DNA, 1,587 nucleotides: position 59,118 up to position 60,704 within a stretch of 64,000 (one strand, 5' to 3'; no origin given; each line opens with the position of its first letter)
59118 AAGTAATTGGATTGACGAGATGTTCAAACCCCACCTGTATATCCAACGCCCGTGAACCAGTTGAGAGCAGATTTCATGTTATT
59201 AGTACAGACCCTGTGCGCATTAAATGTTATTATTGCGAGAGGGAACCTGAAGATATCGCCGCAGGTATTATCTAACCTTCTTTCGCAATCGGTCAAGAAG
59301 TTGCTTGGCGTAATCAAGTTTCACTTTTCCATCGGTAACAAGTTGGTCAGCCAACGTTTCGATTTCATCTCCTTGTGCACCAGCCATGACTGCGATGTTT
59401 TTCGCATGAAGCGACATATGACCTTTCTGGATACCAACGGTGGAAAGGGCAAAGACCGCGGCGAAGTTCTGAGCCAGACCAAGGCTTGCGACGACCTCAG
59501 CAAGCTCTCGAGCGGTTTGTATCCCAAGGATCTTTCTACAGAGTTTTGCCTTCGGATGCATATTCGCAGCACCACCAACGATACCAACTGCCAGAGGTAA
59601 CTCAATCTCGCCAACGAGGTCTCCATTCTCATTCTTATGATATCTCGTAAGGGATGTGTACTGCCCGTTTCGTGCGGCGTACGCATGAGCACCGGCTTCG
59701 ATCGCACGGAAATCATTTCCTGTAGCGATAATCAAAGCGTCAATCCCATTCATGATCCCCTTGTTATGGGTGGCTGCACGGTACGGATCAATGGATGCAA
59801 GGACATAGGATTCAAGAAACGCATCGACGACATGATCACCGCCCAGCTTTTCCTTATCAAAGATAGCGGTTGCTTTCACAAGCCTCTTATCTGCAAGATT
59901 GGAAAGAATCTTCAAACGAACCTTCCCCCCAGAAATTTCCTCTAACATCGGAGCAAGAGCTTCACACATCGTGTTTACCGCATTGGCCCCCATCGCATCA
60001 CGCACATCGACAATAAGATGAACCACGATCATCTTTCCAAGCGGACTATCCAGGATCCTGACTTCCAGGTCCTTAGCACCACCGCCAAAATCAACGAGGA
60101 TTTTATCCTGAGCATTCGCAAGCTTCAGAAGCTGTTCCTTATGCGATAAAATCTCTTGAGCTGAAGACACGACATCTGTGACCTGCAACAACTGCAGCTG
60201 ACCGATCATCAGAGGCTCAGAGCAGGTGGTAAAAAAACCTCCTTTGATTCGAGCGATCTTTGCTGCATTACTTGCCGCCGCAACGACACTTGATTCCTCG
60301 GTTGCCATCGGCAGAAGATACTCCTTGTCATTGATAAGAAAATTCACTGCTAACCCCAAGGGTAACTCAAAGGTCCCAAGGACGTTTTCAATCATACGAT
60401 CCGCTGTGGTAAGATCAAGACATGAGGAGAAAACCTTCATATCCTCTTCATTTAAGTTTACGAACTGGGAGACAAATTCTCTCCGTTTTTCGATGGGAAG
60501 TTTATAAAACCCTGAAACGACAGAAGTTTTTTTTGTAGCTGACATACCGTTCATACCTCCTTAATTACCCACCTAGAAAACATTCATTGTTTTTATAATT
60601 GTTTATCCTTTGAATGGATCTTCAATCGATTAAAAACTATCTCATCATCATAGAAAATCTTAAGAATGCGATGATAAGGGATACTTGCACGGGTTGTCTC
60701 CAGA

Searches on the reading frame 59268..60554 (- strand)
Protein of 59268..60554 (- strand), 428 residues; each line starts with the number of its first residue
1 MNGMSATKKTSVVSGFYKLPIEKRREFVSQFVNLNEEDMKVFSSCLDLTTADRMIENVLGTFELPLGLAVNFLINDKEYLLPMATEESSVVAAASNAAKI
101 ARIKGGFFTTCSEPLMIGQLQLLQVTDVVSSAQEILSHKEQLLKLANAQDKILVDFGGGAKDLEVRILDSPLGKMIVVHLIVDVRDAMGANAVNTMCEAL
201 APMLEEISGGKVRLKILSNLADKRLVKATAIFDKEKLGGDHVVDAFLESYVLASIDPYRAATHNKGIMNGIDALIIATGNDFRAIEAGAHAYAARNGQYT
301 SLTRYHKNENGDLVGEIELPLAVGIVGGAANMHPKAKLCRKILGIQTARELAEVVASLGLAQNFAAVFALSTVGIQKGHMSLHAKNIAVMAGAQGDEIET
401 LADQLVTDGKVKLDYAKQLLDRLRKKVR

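Call 24: search_protein_families(library=pfam, proteins=[window:59268-60554:-], max_evalue=0.001)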
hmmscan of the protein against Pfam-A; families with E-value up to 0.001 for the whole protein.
window:59268-60554:- (428 aa): 1 family
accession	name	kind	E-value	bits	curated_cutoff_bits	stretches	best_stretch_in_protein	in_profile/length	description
PF00368.23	HMG-CoA_red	-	5.7e-112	374.8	27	1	21-384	2-368/368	Hydroxymethylglutaryl-coenzyme A reductase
